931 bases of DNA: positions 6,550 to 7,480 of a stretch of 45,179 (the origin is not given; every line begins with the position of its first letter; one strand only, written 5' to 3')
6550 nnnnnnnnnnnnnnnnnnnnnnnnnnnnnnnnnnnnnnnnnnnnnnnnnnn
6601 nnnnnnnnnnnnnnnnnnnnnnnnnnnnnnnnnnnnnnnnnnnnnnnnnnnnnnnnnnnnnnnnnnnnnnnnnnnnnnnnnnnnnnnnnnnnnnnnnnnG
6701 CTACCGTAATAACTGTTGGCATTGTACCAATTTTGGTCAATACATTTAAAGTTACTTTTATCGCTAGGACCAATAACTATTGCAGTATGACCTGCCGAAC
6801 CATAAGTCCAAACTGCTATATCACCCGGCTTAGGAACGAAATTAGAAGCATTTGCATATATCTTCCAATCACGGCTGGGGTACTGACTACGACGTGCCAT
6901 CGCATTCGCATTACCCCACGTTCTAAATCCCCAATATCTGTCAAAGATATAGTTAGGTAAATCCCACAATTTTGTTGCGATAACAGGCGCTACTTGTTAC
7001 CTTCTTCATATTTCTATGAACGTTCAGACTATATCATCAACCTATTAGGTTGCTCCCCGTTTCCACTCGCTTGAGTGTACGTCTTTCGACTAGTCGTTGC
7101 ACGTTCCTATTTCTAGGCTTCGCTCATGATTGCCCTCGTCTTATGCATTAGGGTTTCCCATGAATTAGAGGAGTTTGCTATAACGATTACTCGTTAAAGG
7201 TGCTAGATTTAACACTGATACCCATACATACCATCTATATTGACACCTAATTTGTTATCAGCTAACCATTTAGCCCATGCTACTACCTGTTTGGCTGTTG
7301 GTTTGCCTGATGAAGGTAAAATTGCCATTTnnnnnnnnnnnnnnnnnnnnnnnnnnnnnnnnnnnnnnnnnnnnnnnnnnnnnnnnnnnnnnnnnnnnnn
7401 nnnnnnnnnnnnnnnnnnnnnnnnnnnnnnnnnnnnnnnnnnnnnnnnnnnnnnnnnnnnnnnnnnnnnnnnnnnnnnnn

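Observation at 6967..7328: Group I intron splits the CHAP active site of the tail-associated peptidoglycan hydrolase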

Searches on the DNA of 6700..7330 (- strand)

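Call 5: search_dna_similar(query=window:6900-7330:-, collection=phages, mode=distant, max_rows=40)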
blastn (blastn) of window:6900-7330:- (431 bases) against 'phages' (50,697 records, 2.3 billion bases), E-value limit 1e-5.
Records with a match: 565; places in all: 672; records where one place covers at least 80% of the query: 5.
Best place of each record, by identity: 95-99% 20; 90-95% 48; 80-90% 154; 60-80% 343.
By first word of the organism name: Staphylococcus 286; Escherichia 102; Bacillus 36; Vibrio 31; Campylobacter 11; Salmonella 9; Prevotella 9; Klebsiella 8; Acinetobacter 7; Pseudoalteromonas 6; and 25 more.
By host as written in the record: Staphylococcus aureus 92; - 89; Escherichia coli 34; Escherichia coli B 12; Staphylococcus sp. 11; Campylobacter jejuni 10; Prevotella sp. 9; Staphylococcus xylosus M1997-2/10 8; and 164 more.
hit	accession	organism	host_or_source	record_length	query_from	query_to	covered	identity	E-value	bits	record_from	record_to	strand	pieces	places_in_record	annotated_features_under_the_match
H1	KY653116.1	Staphylococcus phage IME1318_01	Staphylococcus haemolyticus IME1318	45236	1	429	100%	89.5%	1e-159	568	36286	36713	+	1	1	bifunctional autolysin (x2)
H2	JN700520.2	Staphylococcus phage StB12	Staphylococcus hominis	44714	1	429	100%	88.3%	8e-150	535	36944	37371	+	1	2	peptidoglycan hydrolase (x2)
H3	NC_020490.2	Staphylococcus phage StB12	Staphylococcus hominis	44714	1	429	100%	88.3%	8e-150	535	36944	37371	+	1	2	peptidoglycan hydrolase | endolysin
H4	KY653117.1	Staphylococcus phage IME1323_01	Staphylococcus caprae IME1323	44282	1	429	100%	86.0%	7e-138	495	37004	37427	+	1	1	endo-beta-N-acetylglucosaminidase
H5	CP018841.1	Staphylococcus phage HOB 14.1.R1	Staphylococcus epidermidis 14.1.R1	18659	1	429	100%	82.3%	3e-117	426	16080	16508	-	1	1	record has no annotation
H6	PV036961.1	Staphylococcus phage vB_SepS_E72m5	Staphylococcus epidermidis 1457 ...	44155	91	429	79%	85.6%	7e-106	389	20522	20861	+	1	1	cell wall hydrolase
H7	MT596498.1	Staphylococcus phage vB_SepS_BE01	Staphylococcus epidermidis F12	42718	91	429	79%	85.6%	7e-106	389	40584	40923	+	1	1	glucosaminidase domain-containing protein | hypothetical protein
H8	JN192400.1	Staphylococcus phage vB_SepiS-phiIPLA5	Staphylococcus epidermidis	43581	91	429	79%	85.6%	7e-106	389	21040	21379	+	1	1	peptidoglycan hydrolase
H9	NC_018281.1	Staphylococcus phage vB_SepiS-phiIPLA5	Staphylococcus epidermidis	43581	91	429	79%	85.6%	7e-106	389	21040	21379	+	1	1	tail associated cell-wall hydrolase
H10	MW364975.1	Staphylococcus virus vB_SepS_E72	Staphylococcus epidermidis E72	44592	91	429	79%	85.6%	7e-106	389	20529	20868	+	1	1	cell wall hydrolase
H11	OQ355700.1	Staphylococcus phage vB_SepS_BE21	Staphylococcus epidermidis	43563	91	429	79%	85.6%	7e-106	389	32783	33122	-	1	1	hypothetical protein (x2)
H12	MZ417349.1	Staphylococcus phage PG-2021_89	Staphylococcus epidermidis NCC 100655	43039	96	406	72%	88.8%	1e-109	401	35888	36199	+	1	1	record has no annotation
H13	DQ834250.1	Staphylococcus phage PH15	HER 414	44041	96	406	72%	88.8%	1e-109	401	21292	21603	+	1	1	hydrolase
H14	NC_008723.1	Staphylococcus phage PH15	Staphylococcus epidermidis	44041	96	406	72%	88.8%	1e-109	401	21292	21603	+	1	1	tail associated cell-wall hydrolase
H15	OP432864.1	Staphylococcus phage SapYZU04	Staphylococcus aureus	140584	128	365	55%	77.4%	3e-41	257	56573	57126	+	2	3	none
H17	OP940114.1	Staphylococcus phage vB_SauM_VL10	Staphylococcus aureus ATCC43300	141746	123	364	56%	76.0%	5e-38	163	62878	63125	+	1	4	none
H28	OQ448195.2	Staphylococcus phage 110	Staphylococcus epidermidis COB-Sec2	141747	128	365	55%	76.9%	1e-40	173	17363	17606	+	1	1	Intron_gpI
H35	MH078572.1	Staphylococcus phage phiSA_BS1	Staphylococcus sp. ATCC 25923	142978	127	365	55%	76.0%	3e-35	154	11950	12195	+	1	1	none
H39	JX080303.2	Staphylococcus phage Fi200W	Staphylococcus aureus strain 6409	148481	128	365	55%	76.1%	8e-36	238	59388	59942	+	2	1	tmpA: TmpA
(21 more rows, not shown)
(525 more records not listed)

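Call 6: get_annotated_region(hit=H13, flank=2500)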
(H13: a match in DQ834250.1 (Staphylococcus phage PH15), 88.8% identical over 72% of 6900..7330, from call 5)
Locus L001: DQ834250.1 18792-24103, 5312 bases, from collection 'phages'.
description: Staphylococcus phage PH15, complete genome.
organism: Staphylococcus phage PH15 (NCBI taxid 2913977)
taxonomy: Viruses; Duplodnaviria; Heunggongvirae; Uroviricota; Caudoviricetes; Rockefellervirus; Rockefellervirus PH15
host: HER 414; source: -; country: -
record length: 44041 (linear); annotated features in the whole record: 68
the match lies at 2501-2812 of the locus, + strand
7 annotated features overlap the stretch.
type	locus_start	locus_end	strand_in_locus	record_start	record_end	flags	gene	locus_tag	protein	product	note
CDS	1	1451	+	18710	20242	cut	-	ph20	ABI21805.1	conserved phage protein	-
CDS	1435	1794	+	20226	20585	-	-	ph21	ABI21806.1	conserved phage protein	-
CDS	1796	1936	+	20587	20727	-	-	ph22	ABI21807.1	hypothetical protein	-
CDS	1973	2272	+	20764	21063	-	-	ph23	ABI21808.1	hypothetical protein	-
CDS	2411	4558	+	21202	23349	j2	-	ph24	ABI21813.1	hydrolase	-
CDS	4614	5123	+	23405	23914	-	-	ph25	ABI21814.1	hypothetical protein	-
CDS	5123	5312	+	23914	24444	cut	-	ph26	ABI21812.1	hypothetical protein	-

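Call 7: get_annotated_region(hit=H2, flank=2500)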
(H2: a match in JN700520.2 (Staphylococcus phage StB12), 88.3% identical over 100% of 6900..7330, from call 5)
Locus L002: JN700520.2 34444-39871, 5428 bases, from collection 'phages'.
description: Staphylococcus phage StB12, complete genome.
organism: Staphylococcus phage StB12 (NCBI taxid 1147042)
taxonomy: Viruses; Duplodnaviria; Heunggongvirae; Uroviricota; Caudoviricetes; Azeredovirinae
host: Staphylococcus hominis; source: -; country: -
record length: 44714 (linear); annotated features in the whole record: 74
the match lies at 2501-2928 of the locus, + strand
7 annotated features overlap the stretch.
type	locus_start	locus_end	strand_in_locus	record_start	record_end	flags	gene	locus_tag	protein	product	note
CDS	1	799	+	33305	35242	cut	-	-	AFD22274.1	Zn carboxypeptidase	tail protein; PF00246: peptidase_M14, Zn carboxypeptidase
CDS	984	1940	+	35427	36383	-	-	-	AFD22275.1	tail protein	PF10651: DUF2479, unknown function; likely tail fiber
CDS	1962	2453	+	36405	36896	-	-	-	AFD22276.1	holin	PF05105: phage holin 4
CDS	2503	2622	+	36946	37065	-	-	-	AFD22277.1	peptidoglycan hydrolase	tail associated protein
CDS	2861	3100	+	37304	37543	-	-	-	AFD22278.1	peptidoglycan hydrolase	tail associated protein; PF05257: CHAP domain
CDS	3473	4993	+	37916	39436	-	-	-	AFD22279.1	peptidoglycan hydrolase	tail associated protein; PF01832: glucosaminidase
CDS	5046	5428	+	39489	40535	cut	-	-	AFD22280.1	tail protein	PF10651: DUF2479, unknown function; PF01391: collagen triple helix repeat; likely tail fiber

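Call 8: get_annotated_region(hit=H8, flank=2500)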
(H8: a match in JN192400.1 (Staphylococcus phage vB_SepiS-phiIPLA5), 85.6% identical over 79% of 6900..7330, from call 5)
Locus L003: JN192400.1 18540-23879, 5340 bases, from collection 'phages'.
description: Staphylococcus phage vB_SepiS-phiIPLA5, complete genome.
organism: Staphylococcus phage vB_SepiS-phiIPLA5 (NCBI taxid 2922988)
taxonomy: Viruses; Duplodnaviria; Heunggongvirae; Uroviricota; Caudoviricetes; Rockefellervirus; Rockefellervirus IPLA5
host: Staphylococcus epidermidis; source: -; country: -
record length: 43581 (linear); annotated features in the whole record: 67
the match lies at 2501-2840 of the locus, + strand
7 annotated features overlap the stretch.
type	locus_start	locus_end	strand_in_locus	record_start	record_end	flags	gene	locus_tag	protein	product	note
CDS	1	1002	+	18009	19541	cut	-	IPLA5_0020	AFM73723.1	hypothetical protein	-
CDS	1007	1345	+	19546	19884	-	-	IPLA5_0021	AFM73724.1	hypothetical protein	-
CDS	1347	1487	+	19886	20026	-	-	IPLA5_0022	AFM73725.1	hypothetical protein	-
CDS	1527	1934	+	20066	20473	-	-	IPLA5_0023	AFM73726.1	hypothetical protein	-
CDS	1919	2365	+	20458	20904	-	-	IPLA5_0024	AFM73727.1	exonuclease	-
CDS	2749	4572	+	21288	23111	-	-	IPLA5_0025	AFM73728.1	peptidoglycan hydrolase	-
CDS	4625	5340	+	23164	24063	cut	-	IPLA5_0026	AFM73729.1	tail fiber protein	-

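Call 9: get_annotated_region(hit=H1, flank=2500)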
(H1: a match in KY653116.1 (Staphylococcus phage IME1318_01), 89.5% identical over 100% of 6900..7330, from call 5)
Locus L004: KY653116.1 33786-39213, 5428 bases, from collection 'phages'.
description: Staphylococcus phage IME1318_01, complete genome.
organism: Staphylococcus phage IME1318_01 (NCBI taxid 1965486)
taxonomy: Viruses; Duplodnaviria; Heunggongvirae; Uroviricota; Caudoviricetes; Azeredovirinae
host: Staphylococcus haemolyticus IME1318; source: -; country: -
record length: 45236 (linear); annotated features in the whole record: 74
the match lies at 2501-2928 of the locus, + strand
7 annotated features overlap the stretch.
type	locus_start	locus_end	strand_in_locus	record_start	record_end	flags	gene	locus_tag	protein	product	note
CDS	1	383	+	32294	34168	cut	-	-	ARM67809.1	putative major teichoic acid biosynthesis protein C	-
CDS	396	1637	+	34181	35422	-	-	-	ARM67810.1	hypothetical protein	-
CDS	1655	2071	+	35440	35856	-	-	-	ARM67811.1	hypothetical protein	-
CDS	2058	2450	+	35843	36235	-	-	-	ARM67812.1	hypothetical protein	-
CDS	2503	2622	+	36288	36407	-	-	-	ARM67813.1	bifunctional autolysin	bifunctional autolysin Atl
CDS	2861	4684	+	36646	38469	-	-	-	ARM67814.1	bifunctional autolysin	bifunctional autolysin Atl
CDS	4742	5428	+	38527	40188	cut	-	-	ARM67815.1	tail fiber protein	-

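Call 25: get_annotated_region(hit=H4, flank=300)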
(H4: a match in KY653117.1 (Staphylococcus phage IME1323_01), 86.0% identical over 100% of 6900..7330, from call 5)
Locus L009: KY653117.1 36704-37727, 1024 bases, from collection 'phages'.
description: Staphylococcus phage IME1323_01, complete genome.
organism: Staphylococcus phage IME1323_01 (NCBI taxid 1965487)
taxonomy: Viruses; Duplodnaviria; Heunggongvirae; Uroviricota; Caudoviricetes; Azeredovirinae
host: Staphylococcus caprae IME1323; source: -; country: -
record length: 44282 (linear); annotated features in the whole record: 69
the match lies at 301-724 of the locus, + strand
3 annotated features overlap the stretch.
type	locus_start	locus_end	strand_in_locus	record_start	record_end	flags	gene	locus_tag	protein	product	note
CDS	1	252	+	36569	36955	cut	-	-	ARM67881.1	hypothetical protein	-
CDS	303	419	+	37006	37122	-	-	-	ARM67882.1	endo-beta-N-acetylglucosaminidase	-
CDS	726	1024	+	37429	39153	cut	-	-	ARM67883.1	endo-beta-N-acetylglucosaminidase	-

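Call 26: get_annotated_region(hit=H5, flank=300)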
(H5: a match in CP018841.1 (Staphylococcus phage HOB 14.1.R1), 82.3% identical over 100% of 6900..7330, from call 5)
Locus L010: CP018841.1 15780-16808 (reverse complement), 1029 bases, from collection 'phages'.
description: Staphylococcus phage HOB 14.1.R1, complete genome.
organism: Staphylococcus phage HOB 14.1.R1 (NCBI taxid 1929941)
taxonomy: Viruses; Duplodnaviria; Heunggongvirae; Uroviricota; Caudoviricetes
host: Staphylococcus epidermidis 14.1.R1; source: -; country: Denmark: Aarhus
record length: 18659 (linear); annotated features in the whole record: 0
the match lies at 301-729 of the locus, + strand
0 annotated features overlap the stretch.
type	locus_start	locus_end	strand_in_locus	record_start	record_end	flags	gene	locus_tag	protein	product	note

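Call 27: get_annotated_region(hit=H28, flank=1500)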
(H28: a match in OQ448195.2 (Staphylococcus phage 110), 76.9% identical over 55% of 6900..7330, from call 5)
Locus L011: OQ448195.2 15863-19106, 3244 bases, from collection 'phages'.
description: Staphylococcus phage 110, complete genome.
organism: Staphylococcus phage 110 (NCBI taxid 3038194)
taxonomy: Viruses; Duplodnaviria; Heunggongvirae; Uroviricota; Caudoviricetes; Herelleviridae; Twortvirinae; Sepunavirus
host: Staphylococcus epidermidis COB-Sec2; source: -; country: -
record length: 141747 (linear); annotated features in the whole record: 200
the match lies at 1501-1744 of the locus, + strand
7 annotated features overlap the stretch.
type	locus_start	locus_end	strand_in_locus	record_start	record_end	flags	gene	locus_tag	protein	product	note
CDS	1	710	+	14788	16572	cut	-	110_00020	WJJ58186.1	tail sheath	-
CDS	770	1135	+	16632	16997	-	-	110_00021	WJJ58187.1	virion structural protein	-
misc_RNA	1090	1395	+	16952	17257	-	-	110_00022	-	Intron_gpI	-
misc_RNA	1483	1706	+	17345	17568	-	-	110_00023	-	Intron_gpI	-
CDS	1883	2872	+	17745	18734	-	-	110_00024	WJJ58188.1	hypothetical protein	-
CDS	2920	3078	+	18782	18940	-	-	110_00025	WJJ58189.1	hypothetical protein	-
CDS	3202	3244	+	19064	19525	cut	-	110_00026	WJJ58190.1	hypothetical protein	-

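Call 28: get_annotated_region(hit=H39, flank=1500)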
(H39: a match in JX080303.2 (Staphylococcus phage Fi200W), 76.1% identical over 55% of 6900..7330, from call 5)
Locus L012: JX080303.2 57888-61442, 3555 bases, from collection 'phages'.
description: Staphylococcus phage Fi200W, complete genome.
organism: Staphylococcus phage Fi200W (NCBI taxid 1195078)
taxonomy: Viruses; Duplodnaviria; Heunggongvirae; Uroviricota; Caudoviricetes; Herelleviridae; Twortvirinae; Kayvirus; Kayvirus G1
host: Staphylococcus aureus strain 6409; source: -; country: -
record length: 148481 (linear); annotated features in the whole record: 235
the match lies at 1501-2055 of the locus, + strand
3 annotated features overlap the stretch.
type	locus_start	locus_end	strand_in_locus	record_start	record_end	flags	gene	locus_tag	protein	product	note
CDS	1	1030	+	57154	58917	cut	tsp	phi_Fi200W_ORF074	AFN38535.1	Tsp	major tail sheath protein; similar to Staphylococcus phage G1 ORF011 (INSD Accession Number AY954969) and to ...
CDS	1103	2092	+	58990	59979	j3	tmpA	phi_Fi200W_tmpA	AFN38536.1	TmpA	tail morphogenetic protein A, tail tube protein; similar to Staphylococcus phage G1 ORF105 (INSD Accession Number ...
CDS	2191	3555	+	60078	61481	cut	Ioh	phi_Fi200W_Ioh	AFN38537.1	Ioh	intron ORF; similar to Staphylococcus phage G1 ORF293 (INSD Accession Number AY954969)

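Call 29: get_annotated_region(hit=H17, flank=1500)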
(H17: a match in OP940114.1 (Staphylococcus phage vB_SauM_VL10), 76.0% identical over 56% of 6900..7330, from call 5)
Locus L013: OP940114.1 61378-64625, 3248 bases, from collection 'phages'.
description: Staphylococcus phage vB_SauM_VL10, complete genome.
organism: Staphylococcus phage vB_SauM_VL10 (NCBI taxid 3003699)
taxonomy: Viruses; Duplodnaviria; Heunggongvirae; Uroviricota; Caudoviricetes; Herelleviridae; Twortvirinae; Silviavirus
host: Staphylococcus aureus ATCC43300; source: sewage; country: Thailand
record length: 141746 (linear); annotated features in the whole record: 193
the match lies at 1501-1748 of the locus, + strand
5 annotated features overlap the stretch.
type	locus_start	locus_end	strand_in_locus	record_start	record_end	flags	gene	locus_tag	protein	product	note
CDS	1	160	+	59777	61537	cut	-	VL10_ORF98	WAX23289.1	putative major tail sheath protein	-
CDS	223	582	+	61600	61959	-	-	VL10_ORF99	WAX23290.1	hypothetical protein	-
CDS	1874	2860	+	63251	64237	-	-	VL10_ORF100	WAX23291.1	hypothetical protein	-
CDS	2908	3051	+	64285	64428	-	-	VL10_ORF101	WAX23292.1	hypothetical protein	-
CDS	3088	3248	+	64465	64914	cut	-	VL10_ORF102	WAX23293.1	hypothetical protein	-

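Call 30: get_annotated_region(hit=H35, flank=1500)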
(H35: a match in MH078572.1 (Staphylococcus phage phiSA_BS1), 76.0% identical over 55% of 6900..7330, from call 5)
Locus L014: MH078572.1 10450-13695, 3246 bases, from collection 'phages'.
description: Staphylococcus phage phiSA_BS1, complete genome.
organism: Staphylococcus phage phiSA_BS1 (NCBI taxid 2126734)
taxonomy: Viruses; Duplodnaviria; Heunggongvirae; Uroviricota; Caudoviricetes; Herelleviridae; Twortvirinae; Baoshanvirus; Baoshanvirus BS1
host: Staphylococcus sp. ATCC 25923; source: dairy farm; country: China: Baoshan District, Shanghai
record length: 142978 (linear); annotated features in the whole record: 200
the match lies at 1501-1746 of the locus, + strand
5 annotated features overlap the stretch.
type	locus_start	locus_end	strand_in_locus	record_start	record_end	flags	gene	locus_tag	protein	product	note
CDS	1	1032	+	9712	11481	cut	-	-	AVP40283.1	major tail sheath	-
CDS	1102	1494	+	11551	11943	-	-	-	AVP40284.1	hypothetical protein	-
CDS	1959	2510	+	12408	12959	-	-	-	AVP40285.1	hypothetical protein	-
CDS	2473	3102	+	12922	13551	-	-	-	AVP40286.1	hypothetical protein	-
CDS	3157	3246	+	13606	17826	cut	-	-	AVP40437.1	tail length tape-measure protein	-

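Call 31: search_rna_families(sources=[L001, L002, L003, L004, L009, L010, L011, L012, L013, L014], threshold=gathering)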
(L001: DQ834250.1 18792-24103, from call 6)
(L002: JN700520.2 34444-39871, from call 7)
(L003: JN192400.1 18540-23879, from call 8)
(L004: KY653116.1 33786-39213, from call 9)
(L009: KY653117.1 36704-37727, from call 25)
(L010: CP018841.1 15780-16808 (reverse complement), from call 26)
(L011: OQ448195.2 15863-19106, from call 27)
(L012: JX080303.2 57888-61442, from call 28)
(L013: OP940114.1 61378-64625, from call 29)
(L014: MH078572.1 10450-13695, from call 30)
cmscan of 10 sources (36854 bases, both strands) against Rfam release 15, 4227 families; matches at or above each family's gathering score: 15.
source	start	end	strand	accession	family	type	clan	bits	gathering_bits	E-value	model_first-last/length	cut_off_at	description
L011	1483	1706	+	RF00028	Intron_gpI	Intron;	-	106.2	50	8.1e-27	1-253/253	no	Group I catalytic intron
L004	2610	2826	+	RF00028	Intron_gpI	Intron;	-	103.5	50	5.4e-26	1-253/253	no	Group I catalytic intron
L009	406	622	+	RF00028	Intron_gpI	Intron;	-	103.4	50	5.8e-26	1-253/253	no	Group I catalytic intron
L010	402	627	+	RF00028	Intron_gpI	Intron;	-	101.6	50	2e-25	1-253/253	no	Group I catalytic intron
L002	2610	2826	+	RF00028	Intron_gpI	Intron;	-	100.1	50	5.5e-25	1-253/253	no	Group I catalytic intron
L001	2514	2733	+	RF00028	Intron_gpI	Intron;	-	96.1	50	9.2e-24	1-253/253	no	Group I catalytic intron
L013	1211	1438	+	RF00028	Intron_gpI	Intron;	-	96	50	9.5e-24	1-253/253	no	Group I catalytic intron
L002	3081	3348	+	RF00028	Intron_gpI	Intron;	-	94.8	50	2.1e-23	1-253/253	no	Group I catalytic intron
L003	2519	2738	+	RF00028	Intron_gpI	Intron;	-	93.8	50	4.3e-23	1-253/253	no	Group I catalytic intron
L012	1789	2016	+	RF00028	Intron_gpI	Intron;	-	92.1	50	1.5e-22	1-253/253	no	Group I catalytic intron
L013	920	1152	+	RF00028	Intron_gpI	Intron;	-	89.8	50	7.1e-22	1-253/253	no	Group I catalytic intron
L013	1485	1711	+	RF00028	Intron_gpI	Intron;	-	89.3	50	9.5e-22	1-253/253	no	Group I catalytic intron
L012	1448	1725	+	RF00028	Intron_gpI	Intron;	-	78.4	50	1.8e-18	1-253/253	no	Group I catalytic intron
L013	558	849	+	RF00028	Intron_gpI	Intron;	-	70.7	50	3.7e-16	1-253/253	no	Group I catalytic intron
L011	1096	1395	+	RF00028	Intron_gpI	Intron;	-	68.6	50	1.5e-15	1-253/253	no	Group I catalytic intron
